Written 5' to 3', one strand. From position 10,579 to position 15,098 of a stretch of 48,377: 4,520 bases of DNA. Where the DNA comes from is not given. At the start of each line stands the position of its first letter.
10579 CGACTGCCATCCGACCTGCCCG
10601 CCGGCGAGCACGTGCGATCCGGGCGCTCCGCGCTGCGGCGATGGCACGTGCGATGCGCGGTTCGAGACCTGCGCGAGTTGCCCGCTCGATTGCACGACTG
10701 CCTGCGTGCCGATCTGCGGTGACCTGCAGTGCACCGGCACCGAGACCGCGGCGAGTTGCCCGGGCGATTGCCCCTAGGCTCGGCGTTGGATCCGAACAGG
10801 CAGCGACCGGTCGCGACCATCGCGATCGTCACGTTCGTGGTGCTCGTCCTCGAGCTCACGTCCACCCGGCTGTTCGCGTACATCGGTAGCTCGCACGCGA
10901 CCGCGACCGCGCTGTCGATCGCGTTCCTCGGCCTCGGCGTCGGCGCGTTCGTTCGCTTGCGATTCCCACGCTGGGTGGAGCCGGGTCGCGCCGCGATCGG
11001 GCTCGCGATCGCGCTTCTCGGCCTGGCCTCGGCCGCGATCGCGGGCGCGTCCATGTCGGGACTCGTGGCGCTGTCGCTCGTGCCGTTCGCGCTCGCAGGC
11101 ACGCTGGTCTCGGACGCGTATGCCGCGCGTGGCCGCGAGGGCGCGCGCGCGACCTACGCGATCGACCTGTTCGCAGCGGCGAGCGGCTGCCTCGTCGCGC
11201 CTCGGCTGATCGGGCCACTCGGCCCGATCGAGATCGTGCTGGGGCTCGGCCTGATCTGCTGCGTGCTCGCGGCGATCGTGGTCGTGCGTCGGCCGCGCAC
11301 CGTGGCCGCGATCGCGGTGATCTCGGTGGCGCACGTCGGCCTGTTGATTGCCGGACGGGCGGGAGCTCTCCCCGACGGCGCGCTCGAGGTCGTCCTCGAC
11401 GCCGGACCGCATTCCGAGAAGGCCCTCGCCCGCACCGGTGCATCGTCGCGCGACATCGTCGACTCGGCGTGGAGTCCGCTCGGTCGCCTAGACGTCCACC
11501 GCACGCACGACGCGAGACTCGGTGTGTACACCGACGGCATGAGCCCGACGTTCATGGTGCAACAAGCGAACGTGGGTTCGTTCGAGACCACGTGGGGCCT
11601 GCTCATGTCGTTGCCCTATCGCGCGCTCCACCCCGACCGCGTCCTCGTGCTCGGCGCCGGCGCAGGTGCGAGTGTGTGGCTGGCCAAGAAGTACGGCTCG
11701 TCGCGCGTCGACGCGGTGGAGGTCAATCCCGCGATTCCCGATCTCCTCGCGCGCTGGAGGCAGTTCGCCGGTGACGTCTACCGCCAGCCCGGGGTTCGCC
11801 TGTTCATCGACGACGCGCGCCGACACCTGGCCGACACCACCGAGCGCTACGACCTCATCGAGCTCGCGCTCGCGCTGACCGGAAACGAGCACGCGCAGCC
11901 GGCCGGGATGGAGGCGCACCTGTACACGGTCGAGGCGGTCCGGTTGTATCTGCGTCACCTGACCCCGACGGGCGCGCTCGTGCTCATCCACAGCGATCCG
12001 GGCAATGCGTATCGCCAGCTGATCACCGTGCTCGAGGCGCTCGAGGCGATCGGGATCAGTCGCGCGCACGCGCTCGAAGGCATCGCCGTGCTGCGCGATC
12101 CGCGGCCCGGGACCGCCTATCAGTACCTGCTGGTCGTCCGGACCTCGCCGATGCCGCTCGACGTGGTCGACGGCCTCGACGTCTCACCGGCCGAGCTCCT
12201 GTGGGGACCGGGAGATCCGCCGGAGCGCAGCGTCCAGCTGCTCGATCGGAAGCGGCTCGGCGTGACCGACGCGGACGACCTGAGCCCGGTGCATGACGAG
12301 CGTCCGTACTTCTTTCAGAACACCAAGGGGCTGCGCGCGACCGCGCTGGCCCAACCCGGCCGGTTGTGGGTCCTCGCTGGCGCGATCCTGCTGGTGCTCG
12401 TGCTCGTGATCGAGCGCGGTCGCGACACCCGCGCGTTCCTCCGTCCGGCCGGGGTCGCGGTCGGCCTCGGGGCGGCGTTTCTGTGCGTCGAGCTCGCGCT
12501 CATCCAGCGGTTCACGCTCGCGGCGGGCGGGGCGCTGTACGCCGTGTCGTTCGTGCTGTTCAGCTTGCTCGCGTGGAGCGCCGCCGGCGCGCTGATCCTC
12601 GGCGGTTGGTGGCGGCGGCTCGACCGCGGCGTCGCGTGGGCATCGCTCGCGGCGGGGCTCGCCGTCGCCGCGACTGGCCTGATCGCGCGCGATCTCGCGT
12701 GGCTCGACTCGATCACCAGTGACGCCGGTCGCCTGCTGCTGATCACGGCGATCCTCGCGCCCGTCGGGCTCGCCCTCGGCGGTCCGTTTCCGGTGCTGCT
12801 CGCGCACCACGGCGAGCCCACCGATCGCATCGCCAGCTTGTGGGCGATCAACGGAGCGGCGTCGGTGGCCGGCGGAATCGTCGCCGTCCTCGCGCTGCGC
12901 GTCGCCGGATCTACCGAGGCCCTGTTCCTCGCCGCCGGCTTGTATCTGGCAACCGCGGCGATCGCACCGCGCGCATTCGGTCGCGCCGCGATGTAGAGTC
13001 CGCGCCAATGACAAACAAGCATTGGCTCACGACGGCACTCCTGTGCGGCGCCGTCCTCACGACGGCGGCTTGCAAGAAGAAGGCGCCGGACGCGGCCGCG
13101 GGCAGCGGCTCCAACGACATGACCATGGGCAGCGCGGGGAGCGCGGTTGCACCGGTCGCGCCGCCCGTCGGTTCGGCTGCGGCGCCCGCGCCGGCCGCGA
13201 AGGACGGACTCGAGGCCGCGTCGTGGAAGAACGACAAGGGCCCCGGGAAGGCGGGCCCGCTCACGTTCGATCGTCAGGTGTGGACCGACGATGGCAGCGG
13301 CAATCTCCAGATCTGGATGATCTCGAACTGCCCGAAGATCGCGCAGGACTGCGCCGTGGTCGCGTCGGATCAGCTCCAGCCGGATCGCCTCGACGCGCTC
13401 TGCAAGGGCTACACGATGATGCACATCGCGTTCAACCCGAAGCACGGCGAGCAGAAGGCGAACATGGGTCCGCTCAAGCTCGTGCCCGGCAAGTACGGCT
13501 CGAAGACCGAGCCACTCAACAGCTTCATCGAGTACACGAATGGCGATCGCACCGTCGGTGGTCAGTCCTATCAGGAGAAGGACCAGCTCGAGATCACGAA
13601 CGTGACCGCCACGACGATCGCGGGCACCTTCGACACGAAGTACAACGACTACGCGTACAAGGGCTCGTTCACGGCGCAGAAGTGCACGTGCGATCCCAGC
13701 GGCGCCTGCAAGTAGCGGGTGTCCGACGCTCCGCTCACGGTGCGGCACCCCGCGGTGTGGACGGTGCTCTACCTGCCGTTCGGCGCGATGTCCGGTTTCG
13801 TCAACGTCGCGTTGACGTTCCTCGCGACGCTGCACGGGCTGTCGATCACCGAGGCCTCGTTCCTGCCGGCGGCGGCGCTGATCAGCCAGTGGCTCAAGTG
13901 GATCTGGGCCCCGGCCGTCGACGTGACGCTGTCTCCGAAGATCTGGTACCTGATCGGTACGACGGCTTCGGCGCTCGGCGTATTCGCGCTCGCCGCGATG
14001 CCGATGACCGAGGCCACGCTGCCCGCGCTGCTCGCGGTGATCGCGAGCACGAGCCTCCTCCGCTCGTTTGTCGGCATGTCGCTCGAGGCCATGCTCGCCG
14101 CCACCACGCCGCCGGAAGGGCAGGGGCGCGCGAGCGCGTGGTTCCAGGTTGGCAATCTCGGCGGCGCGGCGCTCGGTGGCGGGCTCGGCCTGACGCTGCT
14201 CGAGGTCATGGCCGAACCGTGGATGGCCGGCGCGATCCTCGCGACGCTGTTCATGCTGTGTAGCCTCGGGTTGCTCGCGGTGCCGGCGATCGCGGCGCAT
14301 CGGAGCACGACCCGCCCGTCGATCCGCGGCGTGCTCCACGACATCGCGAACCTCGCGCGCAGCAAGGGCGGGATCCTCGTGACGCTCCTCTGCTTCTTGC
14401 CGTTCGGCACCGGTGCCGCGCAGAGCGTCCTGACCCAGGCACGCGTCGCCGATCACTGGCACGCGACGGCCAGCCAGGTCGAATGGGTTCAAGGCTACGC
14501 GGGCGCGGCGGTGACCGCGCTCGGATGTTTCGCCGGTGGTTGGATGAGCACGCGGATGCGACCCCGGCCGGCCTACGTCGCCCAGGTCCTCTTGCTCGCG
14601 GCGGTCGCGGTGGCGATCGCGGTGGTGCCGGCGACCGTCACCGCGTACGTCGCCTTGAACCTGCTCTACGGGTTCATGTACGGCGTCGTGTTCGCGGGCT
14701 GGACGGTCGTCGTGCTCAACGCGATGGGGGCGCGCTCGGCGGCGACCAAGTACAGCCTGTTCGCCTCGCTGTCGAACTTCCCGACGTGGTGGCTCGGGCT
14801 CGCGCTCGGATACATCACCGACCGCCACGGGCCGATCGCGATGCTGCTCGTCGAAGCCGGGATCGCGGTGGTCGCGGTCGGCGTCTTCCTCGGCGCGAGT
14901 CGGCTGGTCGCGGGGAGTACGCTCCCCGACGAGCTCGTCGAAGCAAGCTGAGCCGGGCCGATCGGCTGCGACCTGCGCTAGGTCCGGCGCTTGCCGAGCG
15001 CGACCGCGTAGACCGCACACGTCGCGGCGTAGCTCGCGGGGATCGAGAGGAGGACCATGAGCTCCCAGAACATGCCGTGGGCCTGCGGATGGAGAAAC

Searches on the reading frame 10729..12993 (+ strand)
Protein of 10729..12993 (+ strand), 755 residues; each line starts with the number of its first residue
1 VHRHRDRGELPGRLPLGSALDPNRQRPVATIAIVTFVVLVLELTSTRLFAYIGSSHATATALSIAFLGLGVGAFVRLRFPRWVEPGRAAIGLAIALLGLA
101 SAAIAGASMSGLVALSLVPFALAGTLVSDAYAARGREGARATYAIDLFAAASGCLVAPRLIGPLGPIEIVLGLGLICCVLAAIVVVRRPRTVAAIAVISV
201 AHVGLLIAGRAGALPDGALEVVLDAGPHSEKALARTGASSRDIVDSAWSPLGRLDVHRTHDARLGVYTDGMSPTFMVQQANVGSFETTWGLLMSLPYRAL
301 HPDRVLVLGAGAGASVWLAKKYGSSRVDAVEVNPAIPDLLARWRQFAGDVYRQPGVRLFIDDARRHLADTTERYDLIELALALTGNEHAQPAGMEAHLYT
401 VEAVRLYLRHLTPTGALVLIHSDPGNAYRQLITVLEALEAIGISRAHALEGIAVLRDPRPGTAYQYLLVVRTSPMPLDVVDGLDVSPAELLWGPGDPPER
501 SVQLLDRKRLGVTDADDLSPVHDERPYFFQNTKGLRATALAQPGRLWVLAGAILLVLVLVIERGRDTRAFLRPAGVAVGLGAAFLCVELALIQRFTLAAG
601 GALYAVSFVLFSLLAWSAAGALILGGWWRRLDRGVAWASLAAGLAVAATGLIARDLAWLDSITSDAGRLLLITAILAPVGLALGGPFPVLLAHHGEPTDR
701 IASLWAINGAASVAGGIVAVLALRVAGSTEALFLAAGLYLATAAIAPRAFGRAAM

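Call 40: search_protein_families(library=pfam, proteins=[window:10729-12993:+], max_evalue=0.0001)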
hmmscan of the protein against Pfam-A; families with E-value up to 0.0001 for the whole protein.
window:10729-12993:+ (755 aa): 0 families

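Call 84: search_protein_families(library=ncbifam, proteins=[window:10729-12993:+], max_evalue=0.0001)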
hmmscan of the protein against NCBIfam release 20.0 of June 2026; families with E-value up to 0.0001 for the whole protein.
window:10729-12993:+ (755 aa): 2 families
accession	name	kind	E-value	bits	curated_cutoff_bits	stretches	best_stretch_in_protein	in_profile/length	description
NF002956.0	PRK03612.1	equivalog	2.7e-09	36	472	1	301-444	299-440/522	polyamine aminopropyltransferase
NF002010.0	PRK00811.1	equivalog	6.9e-08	32.1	260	1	301-439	78-211/287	polyamine aminopropyltransferase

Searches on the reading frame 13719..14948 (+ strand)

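Call 40: search_protein_families(library=pfam, proteins=[window:13719-14948:+], max_evalue=0.0001)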
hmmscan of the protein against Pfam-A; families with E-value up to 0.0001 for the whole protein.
window:13719-14948:+ (410 aa): 1 family
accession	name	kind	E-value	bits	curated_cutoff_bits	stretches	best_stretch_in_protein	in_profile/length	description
PF07690.21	MFS_1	-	2.1e-18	66.8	33.4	1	17-353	4-340/347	Major Facilitator Superfamily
